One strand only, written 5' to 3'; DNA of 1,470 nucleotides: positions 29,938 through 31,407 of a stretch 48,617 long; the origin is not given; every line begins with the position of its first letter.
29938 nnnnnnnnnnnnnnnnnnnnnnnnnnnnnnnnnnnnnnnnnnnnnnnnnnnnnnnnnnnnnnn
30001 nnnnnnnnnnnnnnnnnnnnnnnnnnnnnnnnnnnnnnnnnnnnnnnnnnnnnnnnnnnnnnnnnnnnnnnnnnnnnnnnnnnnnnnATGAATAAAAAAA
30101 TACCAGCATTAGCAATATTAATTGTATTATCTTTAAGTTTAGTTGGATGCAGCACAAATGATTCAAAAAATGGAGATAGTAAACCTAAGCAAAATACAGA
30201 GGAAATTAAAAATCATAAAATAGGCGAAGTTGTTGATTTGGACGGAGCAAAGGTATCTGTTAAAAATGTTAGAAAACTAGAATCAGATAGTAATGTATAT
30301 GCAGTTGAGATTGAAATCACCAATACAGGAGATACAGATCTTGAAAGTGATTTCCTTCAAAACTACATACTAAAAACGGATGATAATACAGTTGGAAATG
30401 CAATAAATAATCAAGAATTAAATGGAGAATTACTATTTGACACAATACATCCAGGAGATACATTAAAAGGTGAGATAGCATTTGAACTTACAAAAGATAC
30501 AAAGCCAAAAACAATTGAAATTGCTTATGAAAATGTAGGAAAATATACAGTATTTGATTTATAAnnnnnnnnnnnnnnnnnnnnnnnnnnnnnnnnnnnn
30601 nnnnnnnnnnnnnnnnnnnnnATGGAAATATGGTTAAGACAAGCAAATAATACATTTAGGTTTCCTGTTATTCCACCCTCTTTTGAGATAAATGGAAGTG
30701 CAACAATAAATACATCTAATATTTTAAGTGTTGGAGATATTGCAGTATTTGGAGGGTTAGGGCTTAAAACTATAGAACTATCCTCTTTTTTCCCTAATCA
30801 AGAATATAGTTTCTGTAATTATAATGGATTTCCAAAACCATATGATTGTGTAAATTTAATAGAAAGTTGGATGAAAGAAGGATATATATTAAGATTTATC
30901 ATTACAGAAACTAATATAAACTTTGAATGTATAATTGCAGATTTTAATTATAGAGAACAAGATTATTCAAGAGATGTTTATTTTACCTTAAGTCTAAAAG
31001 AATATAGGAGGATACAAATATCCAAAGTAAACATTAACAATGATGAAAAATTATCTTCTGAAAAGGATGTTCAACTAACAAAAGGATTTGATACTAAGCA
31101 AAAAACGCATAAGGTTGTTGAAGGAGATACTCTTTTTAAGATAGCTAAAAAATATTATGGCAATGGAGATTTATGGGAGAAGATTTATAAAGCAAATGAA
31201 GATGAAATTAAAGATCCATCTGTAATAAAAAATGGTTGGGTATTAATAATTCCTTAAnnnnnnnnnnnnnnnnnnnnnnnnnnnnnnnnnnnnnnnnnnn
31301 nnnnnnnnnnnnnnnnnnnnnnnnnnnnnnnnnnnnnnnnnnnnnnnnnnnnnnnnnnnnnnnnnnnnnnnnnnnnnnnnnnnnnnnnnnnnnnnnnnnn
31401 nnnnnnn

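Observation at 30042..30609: Lipoprotein moron with its own extended -10 promoter and a perfect terminator inside the tail operon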

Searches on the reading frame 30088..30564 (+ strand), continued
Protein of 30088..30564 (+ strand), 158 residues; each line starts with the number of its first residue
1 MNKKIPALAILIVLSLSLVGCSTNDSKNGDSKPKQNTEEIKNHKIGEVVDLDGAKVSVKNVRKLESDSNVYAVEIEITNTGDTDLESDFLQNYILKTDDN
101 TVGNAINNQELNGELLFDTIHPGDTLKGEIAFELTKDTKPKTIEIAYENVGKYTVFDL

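Call 50: fold_search(model_id=the predicted structure, library=pdb)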
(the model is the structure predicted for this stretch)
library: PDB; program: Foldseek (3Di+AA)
matches with E <= 10: 1385; with E <= 0.001: 6
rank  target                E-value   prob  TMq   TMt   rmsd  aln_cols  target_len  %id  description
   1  3cfu_B                2.7e-06  1.00  0.60  0.70   3.4       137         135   16  Crystal structure of the yjhA protein from Bacillus subtilis. Northeast Structural Genomics Consortium target SR562 (released 2008-03-18)
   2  9a4z_A                7.4e-06  1.00  0.58  0.52  23.9       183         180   16  Integrative model of YXKC-DACA by crosslinking MS and deep learning (released 2024-09-18)
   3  3cfu_A                1.1e-05  1.00  0.60  0.65   4.3       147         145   14  Crystal structure of the yjhA protein from Bacillus subtilis. Northeast Structural Genomics Consortium target SR562 (released 2008-03-18)
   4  4r4g                  5.8e-05  1.00  0.53  0.28   3.9       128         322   20  Crystal structure of a putative lipoprotein (ycdA) from Bacillus subtilis subsp. subtilis str. 168 at 2.62 A resolution (released 2014-09-17)
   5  1lmi                  6.8e-05  1.00  0.57  0.67   4.3       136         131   10  1.5 ANGSTROM RESOLUTION CRYSTAL STRUCTURE OF A SECRETED PROTEIN FROM MYCOBACTERIUM TUBERCULOSIS-MPT63 (released 2002-12-04)
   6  5bxg                  8.0e-05  1.00  0.48  0.49   5.9       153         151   17  Crystal structure of an uncharacterized beta-sandwich protein (CD630_09570) from Clostridium difficile 630 at 1.90 A res (released 2015-07-08)
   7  4eae_A                1.1e-03  1.00  0.50  0.43   6.0       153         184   12  The crystal structure of a functionally unknown protein from Listeria monocytogenes EGD-e (released 2012-04-04)
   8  4eae_B                1.8e-03  1.00  0.50  0.43   6.4       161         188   13  The crystal structure of a functionally unknown protein from Listeria monocytogenes EGD-e (released 2012-04-04)
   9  1w80_A                1.8e-03  1.00  0.30  0.21   7.6       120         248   15  Crystal structure of the alpha-adaptin appendage domain, from the AP2 adaptor complex, bound to 2 peptides from Synapt (released 2004-10-27)
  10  2vj0_A                2.1e-03  0.99  0.28  0.20   9.2       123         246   14  Crystal structure of the alpha-adaptin appendage domain, from the AP2 adaptor complex, in complex with an FXDNF peptid (released 2007-12-25)
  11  4les                  3.3e-03  1.00  0.46  0.50   6.0       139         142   14  2.2 Angstrom Crystal Structure of Conserved Hypothetical Protein from Bacillus anthracis. (released 2013-08-07)
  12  6bqm                  3.3e-03  1.00  0.33  0.15   6.3       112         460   16  Secreted serine protease VesC from Vibrio cholerae (released 2018-11-28)
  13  9pue_A                3.6e-03  1.00  0.32  0.23   7.9       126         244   17  Structure of Alpha Appendage of AP2 bound to the FxDxF motif derived of CCDC32 (released 2026-04-08)
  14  5tug_A                3.6e-03  1.00  0.34  0.43   5.3       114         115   16  Archaellum periplasmic stator protein complex FlaF and FlaG from Sulfolobus acidocaldarius (released 2018-01-10)
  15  6p16_A                4.0e-03  1.00  0.50  0.64   4.3       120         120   15  Cu-bound PCuAC domain from PmoF1 (released 2019-09-25)
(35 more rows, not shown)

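Call 51: fold_search(model_id=the predicted structure, library=viral)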
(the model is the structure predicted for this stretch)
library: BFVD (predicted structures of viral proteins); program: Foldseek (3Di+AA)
matches with E <= 10: 570; with E <= 0.001: 14
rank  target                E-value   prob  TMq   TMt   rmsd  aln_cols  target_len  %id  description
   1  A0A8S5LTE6            8.0e-08  1.00  0.60  0.36  11.1       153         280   24  DUF4352 domain-containing protein [Siphoviridae sp. ctOIB27]
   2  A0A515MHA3            4.4e-07  1.00  0.57  0.49  10.6       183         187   16  Lipoprotein [Rhodococcus phage Sleepyhead]
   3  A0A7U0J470            5.1e-07  1.00  0.64  0.57  11.3       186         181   13  (no name in the UniProt tables at hand)
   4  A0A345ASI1            1.3e-06  1.00  0.62  0.62  16.9       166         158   18  DUF4352 domain-containing protein [Paenibacillus phage C7Cdelta]
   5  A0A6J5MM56            2.9e-06  1.00  0.60  0.36   3.8       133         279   16  DUF4352 domain-containing protein [uncultured Caudovirales phage]
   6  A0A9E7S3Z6            3.4e-06  1.00  0.57  0.46  15.6       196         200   15  (no name in the UniProt tables at hand)
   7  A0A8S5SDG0            5.8e-06  1.00  0.50  0.27  10.6       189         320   19  DUF5067 domain-containing protein [Siphoviridae sp. ctrCv3]
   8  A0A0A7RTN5            1.4e-05  1.00  0.59  0.42   6.0       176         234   14  (no name in the UniProt tables at hand)
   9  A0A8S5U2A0            2.2e-05  1.00  0.50  0.35  19.1       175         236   18  DUF5067 domain-containing protein [Siphoviridae sp. ctqzz19]
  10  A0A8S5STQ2            2.3e-05  1.00  0.49  0.50  21.6       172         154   13  Thiamine pyridinylase I [Phage sp. ctcqm2]
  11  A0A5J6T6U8            4.4e-05  1.00  0.41  0.37  21.0       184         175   14  (no name in the UniProt tables at hand)
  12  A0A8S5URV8            1.5e-04  1.00  0.44  0.35   9.1       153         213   14  Putative lipoprotein [Siphoviridae sp. ctg8v2]
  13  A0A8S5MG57            1.5e-04  1.00  0.37  0.30  18.0       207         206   15  DUF4352 domain-containing protein [Siphoviridae sp. ctHl62]
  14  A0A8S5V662            3.6e-04  1.00  0.42  0.41  17.2       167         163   13  Uncharacterized protein [Siphoviridae sp. ctmqu18]
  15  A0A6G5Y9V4            1.4e-03  1.00  0.41  0.27   7.6       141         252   10  (no name in the UniProt tables at hand)
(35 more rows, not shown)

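Call 52: search_solved_structures(query=A4, max_evalue=10, show_alignments=5)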
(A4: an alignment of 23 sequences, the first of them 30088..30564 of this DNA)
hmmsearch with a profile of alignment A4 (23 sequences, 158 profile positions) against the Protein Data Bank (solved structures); distinct sequences matched with E-value up to 10: 9.
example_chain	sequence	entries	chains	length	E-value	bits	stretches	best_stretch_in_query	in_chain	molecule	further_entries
3cfu_A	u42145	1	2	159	2.7e-06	30.8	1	43-138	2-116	Uncharacterized lipoprotein yjhA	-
7ojf_A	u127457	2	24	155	0.006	19.9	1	6-51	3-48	Outer membrane lipoprotein slyB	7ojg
6all_A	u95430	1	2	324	0.014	18.8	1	2-54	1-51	Fe(3+)-citrate-binding protein yfmC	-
4r80_A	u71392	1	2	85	0.24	14.8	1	36-84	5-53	OR486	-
3nrf_A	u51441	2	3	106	0.3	14.4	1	70-138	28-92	ApaG protein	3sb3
6fcg_A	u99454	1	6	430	0.57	13.5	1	6-48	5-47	Glycoside hydrolase, GH17 family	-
1jdq_A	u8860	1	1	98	0.79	13.1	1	88-152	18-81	HYPOTHETICAL PROTEIN TM0983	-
5cwq_A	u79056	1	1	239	1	12.7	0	7-47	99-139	Designed helical repeat protein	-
2llg_A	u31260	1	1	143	1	12.7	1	73-144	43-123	Uncharacterized protein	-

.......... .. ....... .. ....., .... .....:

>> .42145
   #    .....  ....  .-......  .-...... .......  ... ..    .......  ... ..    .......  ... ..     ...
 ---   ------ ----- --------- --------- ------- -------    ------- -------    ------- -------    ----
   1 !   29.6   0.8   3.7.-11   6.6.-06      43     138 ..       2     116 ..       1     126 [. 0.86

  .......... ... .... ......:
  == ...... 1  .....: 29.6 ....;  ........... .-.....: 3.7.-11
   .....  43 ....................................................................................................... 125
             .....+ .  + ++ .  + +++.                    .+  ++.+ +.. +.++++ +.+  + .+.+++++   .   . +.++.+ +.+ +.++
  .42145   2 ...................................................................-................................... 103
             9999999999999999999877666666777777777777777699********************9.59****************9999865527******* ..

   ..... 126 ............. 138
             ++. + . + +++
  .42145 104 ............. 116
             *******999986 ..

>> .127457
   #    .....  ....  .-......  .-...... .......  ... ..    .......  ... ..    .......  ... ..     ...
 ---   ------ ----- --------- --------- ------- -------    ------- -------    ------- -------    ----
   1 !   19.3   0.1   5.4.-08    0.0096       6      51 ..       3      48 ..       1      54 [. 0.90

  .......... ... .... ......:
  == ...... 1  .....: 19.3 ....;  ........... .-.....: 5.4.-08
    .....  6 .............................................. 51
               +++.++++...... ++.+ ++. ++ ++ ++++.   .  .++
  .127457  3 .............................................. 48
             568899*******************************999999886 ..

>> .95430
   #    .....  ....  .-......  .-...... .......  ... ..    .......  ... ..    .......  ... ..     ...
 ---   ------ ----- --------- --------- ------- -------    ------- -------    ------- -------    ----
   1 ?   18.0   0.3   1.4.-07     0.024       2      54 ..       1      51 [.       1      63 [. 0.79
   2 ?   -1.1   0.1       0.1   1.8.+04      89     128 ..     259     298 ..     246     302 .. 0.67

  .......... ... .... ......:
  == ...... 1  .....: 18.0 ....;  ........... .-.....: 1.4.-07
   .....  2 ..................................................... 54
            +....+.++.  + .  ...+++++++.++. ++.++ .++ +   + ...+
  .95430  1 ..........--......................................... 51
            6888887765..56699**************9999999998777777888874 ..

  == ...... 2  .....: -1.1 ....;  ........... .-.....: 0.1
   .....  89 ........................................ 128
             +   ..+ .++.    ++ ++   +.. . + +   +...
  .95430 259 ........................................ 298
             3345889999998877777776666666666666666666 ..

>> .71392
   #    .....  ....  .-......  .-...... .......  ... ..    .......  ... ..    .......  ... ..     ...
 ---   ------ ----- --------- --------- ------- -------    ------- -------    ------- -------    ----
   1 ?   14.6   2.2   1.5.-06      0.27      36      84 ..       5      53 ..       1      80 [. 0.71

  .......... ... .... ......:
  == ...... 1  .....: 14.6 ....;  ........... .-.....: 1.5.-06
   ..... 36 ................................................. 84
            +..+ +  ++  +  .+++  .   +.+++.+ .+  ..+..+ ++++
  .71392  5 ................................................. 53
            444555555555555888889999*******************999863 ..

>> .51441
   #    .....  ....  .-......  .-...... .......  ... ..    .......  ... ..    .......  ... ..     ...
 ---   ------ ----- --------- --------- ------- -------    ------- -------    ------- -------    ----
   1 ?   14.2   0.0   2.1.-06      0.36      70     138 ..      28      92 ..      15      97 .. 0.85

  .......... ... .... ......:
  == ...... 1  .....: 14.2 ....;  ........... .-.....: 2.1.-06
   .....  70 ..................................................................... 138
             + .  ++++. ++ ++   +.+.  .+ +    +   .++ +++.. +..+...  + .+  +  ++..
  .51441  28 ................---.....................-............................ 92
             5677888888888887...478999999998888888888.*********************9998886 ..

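Call 53: search_protein_representatives(alignment_id=A3)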
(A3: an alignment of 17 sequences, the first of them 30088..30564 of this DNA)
Query: 17 sequences, 159 profile positions. Proteins with E-value up to 0.001 (for the whole library): 189; up to 1e-10: 9; up to 1e-30: 2. The best 150 are listed.
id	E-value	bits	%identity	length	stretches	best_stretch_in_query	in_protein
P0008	9.3e-69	246.8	-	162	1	1-159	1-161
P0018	3.4e-54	199.5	-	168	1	1-159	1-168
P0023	4.0e-26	108.2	-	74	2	44-83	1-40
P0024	4.1e-26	108.2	-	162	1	2-159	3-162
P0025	2.2e-18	83.0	-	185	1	4-159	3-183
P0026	2.6e-15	73.1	-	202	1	3-158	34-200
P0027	1.5e-11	60.9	-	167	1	1-137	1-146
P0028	3.2e-11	59.8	-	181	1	6-149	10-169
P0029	5.2e-11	59.1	-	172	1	6-136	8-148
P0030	3.9e-10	56.2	-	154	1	4-137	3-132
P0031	1.1e-09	54.8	-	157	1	1-139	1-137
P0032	2.1e-09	53.9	-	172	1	1-158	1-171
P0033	4.6e-09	52.8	-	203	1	20-146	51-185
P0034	4.7e-09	52.8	-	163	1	3-135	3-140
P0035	4.9e-09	52.7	-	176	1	3-148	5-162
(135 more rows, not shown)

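Call 63: find_related_loci(query=A4, collection=viral_contigs, flank=4000)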
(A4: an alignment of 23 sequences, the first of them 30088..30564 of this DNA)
Query A4 (158 aa) in viral_contigs; peptide patterns used: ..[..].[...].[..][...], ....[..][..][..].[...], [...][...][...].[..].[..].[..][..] (x = any residue, [..] = any of these).
249 stretches matched a pattern; 6 encode a relative of the query (tblastn E <= 1e-3); 6 distinct loci.
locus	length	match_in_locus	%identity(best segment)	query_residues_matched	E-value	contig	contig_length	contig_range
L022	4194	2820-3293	100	1-158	2e-103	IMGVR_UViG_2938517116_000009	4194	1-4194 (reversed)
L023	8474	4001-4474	100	1-158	7e-103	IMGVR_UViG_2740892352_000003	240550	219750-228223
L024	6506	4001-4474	100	1-158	7e-103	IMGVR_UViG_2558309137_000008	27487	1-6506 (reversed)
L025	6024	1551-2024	84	1-158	2e-86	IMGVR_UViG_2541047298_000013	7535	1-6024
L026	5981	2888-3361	84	1-158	2e-86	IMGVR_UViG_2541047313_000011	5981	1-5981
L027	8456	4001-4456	55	1-149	2e-48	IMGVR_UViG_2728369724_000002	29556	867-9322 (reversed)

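Call 77: find_encoding_contigs(protein=P0016, flank=6000, max_places=1)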
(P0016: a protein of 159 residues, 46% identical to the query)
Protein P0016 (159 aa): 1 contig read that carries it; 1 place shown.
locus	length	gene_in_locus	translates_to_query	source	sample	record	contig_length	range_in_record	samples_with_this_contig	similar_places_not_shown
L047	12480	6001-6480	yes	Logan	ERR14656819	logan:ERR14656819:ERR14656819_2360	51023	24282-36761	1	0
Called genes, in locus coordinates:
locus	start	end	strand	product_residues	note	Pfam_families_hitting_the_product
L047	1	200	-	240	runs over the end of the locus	-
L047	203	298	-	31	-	-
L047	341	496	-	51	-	-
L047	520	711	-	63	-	-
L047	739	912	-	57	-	-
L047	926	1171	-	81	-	-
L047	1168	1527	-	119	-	PF09643:YopX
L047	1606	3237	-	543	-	PF00145:DNA_methylase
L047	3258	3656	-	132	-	PF05866:RusA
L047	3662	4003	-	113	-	PF12844:HTH_19, PF13560:HTH_31 (weak), PF01381:HTH_3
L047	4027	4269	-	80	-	-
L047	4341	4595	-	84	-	-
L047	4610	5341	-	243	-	-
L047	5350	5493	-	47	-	PF04014:MazE_antitoxin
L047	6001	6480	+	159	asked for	PF11611:DUF4352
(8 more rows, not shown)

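Call 78: find_encoding_contigs(protein=P0019, flank=6000, max_places=1)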
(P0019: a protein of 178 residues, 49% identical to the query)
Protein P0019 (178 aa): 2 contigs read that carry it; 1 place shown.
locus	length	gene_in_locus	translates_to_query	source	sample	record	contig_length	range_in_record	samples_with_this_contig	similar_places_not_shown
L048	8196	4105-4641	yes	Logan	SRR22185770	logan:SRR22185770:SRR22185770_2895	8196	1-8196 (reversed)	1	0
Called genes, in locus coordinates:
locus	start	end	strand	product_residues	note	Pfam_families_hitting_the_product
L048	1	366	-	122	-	?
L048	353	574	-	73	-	-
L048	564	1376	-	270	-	PF03837:RecT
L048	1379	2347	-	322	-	PF09588:YqaJ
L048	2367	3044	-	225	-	PF02498:Bro-N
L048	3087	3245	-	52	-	-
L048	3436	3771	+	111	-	PF12844:HTH_19, PF13560:HTH_31, PF01381:HTH_3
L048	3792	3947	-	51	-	-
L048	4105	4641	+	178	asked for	PF11611:DUF4352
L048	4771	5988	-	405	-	PF00753:Lactamase_B, PF23023:Anti-Pycsar_Apyc1 (weak)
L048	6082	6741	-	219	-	PF18836:B_solenoid_ydck (faint)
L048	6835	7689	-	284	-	PF12784:PDDEXK_2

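Call 79: find_encoding_contigs(protein=P0021, flank=6000, max_places=1)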
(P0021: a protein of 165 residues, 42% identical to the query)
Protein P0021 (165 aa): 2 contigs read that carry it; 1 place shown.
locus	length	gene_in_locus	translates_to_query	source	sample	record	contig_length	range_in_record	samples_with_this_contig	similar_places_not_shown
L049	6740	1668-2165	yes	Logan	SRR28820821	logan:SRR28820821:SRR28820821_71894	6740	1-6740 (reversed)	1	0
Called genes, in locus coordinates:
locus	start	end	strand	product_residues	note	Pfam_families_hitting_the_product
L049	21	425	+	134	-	PF09643:YopX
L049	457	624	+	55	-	-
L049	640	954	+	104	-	-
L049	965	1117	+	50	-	PF04014:MazE_antitoxin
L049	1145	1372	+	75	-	-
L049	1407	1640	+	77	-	-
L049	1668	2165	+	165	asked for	PF11611:DUF4352 (weak)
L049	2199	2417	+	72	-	-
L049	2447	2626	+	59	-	-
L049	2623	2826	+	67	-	-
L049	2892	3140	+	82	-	-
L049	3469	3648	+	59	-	-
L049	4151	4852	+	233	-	PF02498:Bro-N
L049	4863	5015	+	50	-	-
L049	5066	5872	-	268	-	PF01520:Amidase_3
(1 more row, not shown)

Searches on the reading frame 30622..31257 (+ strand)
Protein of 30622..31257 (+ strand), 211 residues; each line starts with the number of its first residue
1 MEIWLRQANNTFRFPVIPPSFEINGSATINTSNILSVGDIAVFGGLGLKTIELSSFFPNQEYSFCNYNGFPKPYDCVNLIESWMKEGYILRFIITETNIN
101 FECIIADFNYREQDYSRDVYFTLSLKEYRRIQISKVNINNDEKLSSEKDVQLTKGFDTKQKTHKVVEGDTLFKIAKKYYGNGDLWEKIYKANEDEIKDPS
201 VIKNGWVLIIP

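Call 6: search_protein_families(library=pfam, proteins=[window:30622-31257:+], max_evalue=0.01)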
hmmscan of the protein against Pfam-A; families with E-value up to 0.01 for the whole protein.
window:30622-31257:+ (211 aa): 2 families
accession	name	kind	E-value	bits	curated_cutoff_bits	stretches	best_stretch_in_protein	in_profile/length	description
PF01476.26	LysM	-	2.6e-10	40.5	20.9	1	163-211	1-43/43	LysM domain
PF21821.3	Dit_like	-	5.5e-05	23.7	24.2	1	48-138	34-126/127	Dit-like phage tail protein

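Call 7: search_protein_families(library=phrogs, proteins=[window:30622-31257:+], max_evalue=0.001)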
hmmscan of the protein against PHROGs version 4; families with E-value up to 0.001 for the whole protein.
window:30622-31257:+ (211 aa): 11 families
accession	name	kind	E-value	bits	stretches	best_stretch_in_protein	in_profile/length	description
phrog_380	-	lysis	7.3e-88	295.5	1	1-211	22-235/309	endolysin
phrog_5184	-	unknown function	9.6e-55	185.3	1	1-137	2-138/140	-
phrog_21966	-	unknown function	2.7e-40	138.8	1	82-211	6-145/146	-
phrog_23201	-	unknown function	1.1e-19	71.8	1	8-152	11-152/224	-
phrog_34918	-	unknown function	2.4e-10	41.4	1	1-49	5-54/81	-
phrog_14367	-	unknown function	8.9e-10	38.1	1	147-210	502-568/869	-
phrog_8272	-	tail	2.1e-09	38.6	1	163-211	40-88/93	tail protein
phrog_7145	-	tail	6.6e-08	33.7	1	150-211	30-92/108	baseplate wedge subunit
phrog_7348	-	lysis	2.5e-05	22.3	1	97-209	2060-2148/2564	endolysin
phrog_46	-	tail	5.1e-05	24.3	1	159-211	6-59/130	baseplate hub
phrog_1274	-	lysis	0.00042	21.1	1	145-178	7-41/70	lysM motif protein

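Call 64: find_related_loci(query=window:30622-31257:+, collection=viral_contigs, flank=2500)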
Query window:30622-31257:+ (211 aa) in viral_contigs; peptide patterns used: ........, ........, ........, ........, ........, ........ (x = any residue, [..] = any of these).
26 stretches matched a pattern; 19 encode a relative of the query (tblastn E <= 1e-3); 19 distinct loci.
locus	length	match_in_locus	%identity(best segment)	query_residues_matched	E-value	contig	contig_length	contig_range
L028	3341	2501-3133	99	1-211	2e-143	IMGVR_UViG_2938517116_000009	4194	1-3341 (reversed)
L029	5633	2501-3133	99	1-211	1e-140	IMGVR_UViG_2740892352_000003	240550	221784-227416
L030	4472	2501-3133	99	1-211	1e-141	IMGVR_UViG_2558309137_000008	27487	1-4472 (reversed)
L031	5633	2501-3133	99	1-211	1e-140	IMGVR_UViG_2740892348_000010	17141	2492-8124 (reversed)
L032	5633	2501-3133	99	1-211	1e-140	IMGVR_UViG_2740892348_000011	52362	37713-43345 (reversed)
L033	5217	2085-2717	98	1-211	4e-140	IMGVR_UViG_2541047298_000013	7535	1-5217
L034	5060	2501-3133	98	1-211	3e-140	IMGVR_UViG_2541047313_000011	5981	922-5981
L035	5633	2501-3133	96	1-211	1e-136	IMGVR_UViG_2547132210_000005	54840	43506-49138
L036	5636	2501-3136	91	1-211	6e-129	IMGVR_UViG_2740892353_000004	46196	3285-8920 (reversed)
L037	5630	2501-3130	84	1-211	6e-123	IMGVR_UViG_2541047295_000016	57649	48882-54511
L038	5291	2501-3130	83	1-211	2e-121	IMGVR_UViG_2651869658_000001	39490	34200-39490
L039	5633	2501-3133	73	1-211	2e-107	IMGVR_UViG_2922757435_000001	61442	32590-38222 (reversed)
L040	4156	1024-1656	73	1-211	2e-107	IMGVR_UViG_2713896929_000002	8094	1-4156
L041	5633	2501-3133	73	1-211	2e-107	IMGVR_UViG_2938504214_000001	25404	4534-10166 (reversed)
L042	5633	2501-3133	73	1-211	2e-107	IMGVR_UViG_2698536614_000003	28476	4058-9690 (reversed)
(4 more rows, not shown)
